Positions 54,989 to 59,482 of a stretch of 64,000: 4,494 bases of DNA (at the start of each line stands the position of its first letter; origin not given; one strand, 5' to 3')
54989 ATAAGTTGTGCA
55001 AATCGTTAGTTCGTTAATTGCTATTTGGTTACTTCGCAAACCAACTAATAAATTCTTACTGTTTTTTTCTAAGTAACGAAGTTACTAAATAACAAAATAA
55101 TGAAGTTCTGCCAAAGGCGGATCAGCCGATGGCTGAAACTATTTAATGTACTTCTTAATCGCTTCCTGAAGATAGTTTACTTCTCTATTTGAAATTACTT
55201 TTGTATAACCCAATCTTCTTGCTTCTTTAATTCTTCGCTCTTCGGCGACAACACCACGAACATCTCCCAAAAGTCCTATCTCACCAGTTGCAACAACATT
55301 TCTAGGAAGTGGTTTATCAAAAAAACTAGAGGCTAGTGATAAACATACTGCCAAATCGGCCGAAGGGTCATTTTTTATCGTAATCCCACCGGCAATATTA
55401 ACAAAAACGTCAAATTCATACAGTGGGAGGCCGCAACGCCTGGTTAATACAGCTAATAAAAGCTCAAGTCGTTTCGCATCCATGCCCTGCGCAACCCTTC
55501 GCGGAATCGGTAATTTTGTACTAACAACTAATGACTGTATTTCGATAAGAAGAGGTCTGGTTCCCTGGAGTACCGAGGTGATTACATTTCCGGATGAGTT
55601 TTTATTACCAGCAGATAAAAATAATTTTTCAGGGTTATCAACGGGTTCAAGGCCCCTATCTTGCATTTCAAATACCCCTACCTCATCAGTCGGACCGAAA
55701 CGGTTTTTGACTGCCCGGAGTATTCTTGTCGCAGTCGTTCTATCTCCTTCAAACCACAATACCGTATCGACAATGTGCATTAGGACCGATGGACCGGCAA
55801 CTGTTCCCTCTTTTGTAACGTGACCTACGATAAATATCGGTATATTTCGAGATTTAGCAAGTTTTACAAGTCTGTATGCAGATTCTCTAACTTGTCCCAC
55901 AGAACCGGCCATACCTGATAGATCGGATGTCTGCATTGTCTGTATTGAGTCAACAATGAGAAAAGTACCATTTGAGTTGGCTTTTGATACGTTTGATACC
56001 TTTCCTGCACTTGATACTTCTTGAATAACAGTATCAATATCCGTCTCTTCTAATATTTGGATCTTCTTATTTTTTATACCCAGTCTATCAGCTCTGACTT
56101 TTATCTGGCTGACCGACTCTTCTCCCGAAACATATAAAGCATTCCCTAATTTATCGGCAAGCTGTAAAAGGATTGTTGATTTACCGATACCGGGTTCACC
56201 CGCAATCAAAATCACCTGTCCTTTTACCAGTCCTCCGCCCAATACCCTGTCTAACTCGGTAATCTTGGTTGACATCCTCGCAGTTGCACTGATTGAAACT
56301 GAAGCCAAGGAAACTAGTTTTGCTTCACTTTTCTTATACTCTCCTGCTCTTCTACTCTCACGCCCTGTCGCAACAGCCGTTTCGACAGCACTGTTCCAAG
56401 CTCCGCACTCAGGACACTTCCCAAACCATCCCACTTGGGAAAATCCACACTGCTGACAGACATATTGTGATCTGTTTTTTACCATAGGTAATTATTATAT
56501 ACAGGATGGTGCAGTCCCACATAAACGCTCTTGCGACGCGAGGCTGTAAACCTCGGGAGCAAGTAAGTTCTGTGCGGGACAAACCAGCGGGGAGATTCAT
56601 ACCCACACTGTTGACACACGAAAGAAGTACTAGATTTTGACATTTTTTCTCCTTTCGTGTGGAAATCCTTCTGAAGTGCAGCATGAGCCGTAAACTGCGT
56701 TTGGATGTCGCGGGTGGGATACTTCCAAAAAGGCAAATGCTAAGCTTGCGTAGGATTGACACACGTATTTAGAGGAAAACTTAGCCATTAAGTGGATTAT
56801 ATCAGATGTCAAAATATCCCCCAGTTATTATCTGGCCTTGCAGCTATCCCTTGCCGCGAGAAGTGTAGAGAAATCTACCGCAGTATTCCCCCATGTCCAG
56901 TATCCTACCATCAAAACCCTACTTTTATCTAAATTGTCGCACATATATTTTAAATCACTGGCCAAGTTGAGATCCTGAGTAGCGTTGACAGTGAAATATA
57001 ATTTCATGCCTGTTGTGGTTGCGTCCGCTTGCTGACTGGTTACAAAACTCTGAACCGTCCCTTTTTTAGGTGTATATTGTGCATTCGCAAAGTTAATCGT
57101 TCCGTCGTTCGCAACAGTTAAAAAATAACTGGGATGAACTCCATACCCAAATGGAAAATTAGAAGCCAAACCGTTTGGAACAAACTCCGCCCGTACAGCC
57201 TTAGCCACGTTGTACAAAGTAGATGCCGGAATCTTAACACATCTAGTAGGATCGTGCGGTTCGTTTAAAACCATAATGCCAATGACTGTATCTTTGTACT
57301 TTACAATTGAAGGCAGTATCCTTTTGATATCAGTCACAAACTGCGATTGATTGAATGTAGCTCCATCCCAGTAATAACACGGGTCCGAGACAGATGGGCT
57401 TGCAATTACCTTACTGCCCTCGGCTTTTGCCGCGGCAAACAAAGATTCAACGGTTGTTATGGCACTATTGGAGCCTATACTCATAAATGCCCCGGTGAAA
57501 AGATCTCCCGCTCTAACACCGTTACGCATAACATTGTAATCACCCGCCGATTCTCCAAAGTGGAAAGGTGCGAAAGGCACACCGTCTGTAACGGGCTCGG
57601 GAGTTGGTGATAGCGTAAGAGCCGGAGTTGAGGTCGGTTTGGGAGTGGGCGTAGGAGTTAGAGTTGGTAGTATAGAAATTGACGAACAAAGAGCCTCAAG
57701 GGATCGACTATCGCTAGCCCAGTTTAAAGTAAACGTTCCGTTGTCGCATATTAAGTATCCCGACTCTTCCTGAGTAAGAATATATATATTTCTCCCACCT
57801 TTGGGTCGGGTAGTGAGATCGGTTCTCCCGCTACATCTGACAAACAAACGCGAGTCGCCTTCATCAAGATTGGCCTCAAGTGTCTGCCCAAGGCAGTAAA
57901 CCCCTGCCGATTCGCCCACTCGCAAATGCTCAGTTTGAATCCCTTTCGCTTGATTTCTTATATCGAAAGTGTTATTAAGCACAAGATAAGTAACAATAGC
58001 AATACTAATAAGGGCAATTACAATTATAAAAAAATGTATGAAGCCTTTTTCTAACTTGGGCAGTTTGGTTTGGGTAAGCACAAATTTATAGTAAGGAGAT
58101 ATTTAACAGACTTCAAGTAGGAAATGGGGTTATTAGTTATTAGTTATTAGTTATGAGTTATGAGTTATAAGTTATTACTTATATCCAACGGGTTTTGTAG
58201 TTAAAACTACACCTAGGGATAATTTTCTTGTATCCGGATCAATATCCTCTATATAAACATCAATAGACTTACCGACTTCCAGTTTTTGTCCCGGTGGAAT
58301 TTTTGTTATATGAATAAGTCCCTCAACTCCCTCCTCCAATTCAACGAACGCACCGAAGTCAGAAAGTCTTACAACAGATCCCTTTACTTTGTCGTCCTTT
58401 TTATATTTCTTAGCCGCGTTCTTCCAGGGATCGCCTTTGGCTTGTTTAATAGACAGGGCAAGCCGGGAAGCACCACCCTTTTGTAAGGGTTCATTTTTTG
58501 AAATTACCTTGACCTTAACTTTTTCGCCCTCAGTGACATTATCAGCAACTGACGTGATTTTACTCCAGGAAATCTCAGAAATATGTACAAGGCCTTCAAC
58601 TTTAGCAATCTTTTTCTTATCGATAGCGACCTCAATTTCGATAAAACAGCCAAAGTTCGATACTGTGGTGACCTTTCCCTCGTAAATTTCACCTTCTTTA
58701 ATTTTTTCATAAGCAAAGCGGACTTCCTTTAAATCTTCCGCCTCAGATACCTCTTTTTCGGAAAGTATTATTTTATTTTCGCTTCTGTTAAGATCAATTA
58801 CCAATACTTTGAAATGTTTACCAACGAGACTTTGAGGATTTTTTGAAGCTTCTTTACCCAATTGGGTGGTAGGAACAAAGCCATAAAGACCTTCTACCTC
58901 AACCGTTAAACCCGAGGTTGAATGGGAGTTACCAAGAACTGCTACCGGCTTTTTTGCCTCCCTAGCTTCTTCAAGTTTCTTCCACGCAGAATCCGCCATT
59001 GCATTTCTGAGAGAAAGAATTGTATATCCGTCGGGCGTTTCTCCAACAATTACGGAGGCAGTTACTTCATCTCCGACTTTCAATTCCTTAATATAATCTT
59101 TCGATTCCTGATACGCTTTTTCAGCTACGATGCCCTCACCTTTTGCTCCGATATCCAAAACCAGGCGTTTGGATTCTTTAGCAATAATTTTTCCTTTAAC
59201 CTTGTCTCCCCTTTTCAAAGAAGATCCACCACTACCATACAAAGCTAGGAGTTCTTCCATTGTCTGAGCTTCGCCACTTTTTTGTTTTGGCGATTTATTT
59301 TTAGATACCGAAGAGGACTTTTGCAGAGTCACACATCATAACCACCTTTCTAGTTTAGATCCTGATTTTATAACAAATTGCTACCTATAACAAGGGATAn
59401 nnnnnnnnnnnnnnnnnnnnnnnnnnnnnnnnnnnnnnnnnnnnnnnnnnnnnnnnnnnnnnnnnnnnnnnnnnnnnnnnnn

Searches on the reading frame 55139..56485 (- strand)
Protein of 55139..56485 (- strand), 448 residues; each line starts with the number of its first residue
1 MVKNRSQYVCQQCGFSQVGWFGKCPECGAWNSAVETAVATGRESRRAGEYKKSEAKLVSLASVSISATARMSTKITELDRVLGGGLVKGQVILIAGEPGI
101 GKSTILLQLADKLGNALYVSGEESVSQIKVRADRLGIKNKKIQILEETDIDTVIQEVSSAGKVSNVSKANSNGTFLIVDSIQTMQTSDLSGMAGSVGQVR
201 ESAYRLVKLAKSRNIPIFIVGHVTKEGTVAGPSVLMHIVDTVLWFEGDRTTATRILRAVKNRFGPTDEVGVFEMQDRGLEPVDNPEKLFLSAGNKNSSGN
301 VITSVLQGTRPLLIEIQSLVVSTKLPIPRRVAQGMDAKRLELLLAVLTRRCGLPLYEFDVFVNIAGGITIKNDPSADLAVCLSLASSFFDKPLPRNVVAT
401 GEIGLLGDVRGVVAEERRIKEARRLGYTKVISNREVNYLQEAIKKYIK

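Call 95: search_protein_families(library=pfam, proteins=[window:55139-56485:-], max_evalue=0.00001)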
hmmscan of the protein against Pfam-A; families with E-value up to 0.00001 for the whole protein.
window:55139-56485:- (448 aa): 6 families
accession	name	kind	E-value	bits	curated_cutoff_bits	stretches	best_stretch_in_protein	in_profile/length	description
PF06745.19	ATPase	-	5.8e-14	52.5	26.6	1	72-278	2-223/231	KaiC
PF13481.12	AAA_25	-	1.3e-12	48.2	27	1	69-227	13-194/195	AAA domain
PF18073.7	Zn_ribbon_LapB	-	2e-10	40.6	25.7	1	8-33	1-26/28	Rubredoxin metal binding domain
PF05362.19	Lon_C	-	2.4e-09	37.5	21.1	1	357-435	93-171/205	Lon protease (S16) C-terminal proteolytic domain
PF03796.21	DnaB_C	-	2.7e-09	37.2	27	1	71-220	2-175/255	DnaB-like helicase C terminal domain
PF13401.12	AAA_22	-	6.2e-06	27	27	0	90-222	6-123/130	AAA domain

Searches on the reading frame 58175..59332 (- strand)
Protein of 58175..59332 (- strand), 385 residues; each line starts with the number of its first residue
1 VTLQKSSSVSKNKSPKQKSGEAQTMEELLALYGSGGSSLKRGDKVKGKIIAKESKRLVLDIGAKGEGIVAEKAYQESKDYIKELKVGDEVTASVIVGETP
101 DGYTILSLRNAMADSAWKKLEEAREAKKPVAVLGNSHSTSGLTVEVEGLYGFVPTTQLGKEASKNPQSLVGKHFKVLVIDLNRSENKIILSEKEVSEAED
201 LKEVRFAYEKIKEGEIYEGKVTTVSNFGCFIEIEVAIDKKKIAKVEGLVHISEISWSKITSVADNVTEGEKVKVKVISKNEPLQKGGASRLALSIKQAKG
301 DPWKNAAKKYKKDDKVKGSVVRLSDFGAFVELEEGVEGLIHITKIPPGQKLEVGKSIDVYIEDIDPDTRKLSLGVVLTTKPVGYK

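Call 95: search_protein_families(library=pfam, proteins=[window:58175-59332:-], max_evalue=0.00001)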
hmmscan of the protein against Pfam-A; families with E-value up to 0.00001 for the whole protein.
window:58175-59332:- (385 aa): 2 families
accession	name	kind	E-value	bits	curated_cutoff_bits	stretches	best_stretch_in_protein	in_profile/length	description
PF00575.29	S1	-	2.4e-37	127.6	22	2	309-374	1-72/74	S1 RNA binding domain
PF23459.1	S1_RRP5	-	2.3e-07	31.7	27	0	310-373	1-70/72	RRP5 S1 domain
